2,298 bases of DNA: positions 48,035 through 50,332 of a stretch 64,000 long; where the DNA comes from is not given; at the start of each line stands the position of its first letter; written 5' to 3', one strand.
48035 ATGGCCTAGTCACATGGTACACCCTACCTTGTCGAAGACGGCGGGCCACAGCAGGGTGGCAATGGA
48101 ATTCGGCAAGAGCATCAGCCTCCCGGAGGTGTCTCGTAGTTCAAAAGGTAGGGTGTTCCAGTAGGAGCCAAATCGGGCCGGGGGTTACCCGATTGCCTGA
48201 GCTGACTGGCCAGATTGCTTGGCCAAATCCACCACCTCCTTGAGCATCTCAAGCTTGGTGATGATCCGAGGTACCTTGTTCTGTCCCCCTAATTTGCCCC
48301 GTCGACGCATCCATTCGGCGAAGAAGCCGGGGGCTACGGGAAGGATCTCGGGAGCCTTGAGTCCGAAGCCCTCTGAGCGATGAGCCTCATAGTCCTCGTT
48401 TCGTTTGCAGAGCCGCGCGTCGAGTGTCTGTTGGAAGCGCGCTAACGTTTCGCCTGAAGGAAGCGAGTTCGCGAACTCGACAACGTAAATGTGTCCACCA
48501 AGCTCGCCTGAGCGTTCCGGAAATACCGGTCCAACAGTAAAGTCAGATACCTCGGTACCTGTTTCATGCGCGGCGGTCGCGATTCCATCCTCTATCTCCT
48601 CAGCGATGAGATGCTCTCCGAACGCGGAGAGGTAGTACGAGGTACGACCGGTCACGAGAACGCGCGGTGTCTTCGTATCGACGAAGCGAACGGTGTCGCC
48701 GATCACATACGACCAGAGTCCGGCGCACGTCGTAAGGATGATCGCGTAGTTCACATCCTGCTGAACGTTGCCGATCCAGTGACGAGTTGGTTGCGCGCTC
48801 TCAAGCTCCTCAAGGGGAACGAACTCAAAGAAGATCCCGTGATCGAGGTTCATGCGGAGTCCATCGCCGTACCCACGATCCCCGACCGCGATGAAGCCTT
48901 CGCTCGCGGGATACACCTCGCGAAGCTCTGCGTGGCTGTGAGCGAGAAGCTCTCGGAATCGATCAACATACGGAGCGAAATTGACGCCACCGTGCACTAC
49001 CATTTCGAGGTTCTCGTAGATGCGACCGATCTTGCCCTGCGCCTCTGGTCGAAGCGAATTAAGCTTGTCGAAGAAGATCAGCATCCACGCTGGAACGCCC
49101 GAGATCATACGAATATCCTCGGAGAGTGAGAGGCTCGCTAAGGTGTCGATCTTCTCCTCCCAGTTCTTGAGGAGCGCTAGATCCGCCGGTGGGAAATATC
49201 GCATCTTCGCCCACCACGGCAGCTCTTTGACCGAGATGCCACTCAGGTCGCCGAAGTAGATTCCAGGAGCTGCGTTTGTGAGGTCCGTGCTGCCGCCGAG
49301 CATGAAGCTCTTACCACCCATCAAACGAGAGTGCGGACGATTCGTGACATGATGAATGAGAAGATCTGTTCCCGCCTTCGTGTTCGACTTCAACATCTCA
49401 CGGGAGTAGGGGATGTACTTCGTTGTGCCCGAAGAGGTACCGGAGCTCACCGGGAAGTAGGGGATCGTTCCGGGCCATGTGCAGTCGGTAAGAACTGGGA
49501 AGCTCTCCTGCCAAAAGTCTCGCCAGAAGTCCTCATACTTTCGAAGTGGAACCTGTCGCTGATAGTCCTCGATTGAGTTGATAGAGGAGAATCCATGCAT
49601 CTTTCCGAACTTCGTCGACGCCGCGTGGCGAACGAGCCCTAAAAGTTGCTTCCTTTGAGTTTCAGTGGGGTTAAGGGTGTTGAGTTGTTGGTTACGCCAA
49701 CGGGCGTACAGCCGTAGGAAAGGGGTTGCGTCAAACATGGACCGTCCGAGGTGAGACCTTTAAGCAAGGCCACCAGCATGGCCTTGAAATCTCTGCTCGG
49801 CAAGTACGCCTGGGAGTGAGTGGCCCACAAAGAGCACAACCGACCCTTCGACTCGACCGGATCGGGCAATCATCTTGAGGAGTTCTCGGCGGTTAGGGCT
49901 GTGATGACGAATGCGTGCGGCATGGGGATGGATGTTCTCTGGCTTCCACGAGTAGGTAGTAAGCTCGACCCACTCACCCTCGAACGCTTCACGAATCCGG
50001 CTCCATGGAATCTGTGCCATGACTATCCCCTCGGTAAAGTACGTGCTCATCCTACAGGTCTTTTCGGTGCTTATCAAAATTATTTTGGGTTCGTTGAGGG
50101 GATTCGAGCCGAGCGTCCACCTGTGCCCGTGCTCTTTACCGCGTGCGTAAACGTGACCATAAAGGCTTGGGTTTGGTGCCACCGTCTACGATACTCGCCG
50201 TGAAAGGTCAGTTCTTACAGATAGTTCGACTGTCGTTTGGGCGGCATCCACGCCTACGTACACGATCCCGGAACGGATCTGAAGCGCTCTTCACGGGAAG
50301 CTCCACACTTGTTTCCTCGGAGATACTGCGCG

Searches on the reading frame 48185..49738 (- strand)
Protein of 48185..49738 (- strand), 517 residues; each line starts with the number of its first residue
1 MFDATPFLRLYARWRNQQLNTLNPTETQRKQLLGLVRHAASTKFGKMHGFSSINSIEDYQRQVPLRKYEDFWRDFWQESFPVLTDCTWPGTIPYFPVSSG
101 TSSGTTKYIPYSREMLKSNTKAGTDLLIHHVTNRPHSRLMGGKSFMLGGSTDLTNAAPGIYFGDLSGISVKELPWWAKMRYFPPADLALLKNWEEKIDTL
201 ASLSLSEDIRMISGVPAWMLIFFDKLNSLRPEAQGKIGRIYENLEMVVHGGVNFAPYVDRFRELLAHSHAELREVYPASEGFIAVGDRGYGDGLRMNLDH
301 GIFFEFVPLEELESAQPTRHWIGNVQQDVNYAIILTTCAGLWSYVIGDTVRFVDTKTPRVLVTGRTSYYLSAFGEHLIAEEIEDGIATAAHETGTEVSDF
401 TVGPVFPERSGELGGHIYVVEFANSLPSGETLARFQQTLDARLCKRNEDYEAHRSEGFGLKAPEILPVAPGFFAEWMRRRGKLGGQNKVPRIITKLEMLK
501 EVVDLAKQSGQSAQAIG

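Call 6: search_protein_families(library=pfam, proteins=[window:48185-49738:-], max_evalue=0.1)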
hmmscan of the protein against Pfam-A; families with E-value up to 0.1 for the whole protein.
window:48185-49738:- (517 aa): 3 families
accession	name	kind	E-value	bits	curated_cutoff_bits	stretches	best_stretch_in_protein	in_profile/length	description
PF03321.19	GH3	-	2.7e-34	119.2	23.6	1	19-267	7-301/304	GH3 family N-terminal domain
PF23572.1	GH3_C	-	1.7e-19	71.1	23.6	1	380-495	1-117/119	GH3 family C-terminal domain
PF23571.1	GH3_M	-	6.2e-15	55.5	23.6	1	298-365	4-75/75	GH3 family central domain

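Call 21: search_protein_families(library=ncbifam, proteins=[window:48185-49738:-], max_evalue=0.1)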
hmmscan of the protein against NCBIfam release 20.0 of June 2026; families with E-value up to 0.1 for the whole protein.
window:48185-49738:- (517 aa): 1 family
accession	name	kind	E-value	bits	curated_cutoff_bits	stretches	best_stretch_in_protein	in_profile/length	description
NF052613.1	OlsH_GH3_orni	equivalog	7.8e-187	621.9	620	1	8-511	22-516/524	lyso-ornithine lipid synthetase OlsH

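Call 22: search_protein_families(library=padloc, proteins=[window:48185-49738:-], max_evalue=0.1)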
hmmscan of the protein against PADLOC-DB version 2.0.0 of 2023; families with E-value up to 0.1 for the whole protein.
window:48185-49738:- (517 aa): 0 families

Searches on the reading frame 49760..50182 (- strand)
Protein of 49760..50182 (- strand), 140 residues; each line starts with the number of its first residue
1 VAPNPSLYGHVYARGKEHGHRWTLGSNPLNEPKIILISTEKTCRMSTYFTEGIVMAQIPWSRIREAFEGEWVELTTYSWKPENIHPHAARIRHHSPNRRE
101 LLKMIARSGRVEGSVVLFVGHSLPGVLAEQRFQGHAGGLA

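Call 6: search_protein_families(library=pfam, proteins=[window:49760-50182:-], max_evalue=0.1)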
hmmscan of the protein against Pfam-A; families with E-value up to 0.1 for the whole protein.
window:49760-50182:- (140 aa): 1 family
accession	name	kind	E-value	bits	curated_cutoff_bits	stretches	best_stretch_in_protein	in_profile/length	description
PF25395.1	DPBB_PEX6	-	0.076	13.6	22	0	66-97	28-59/106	PEX6 double psi barrel domain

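Call 21: search_protein_families(library=ncbifam, proteins=[window:49760-50182:-], max_evalue=0.1)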
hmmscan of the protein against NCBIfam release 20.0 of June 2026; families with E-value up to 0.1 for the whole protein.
window:49760-50182:- (140 aa): 0 families

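Call 22: search_protein_families(library=padloc, proteins=[window:49760-50182:-], max_evalue=0.1)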
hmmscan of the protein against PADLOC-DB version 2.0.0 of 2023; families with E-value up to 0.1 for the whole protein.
window:49760-50182:- (140 aa): 0 families

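Call 115: search_protein_families(library=phrogs, proteins=[window:49760-50182:-], max_evalue=0.01)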
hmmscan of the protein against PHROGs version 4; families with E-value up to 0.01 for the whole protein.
window:49760-50182:- (140 aa): 0 families
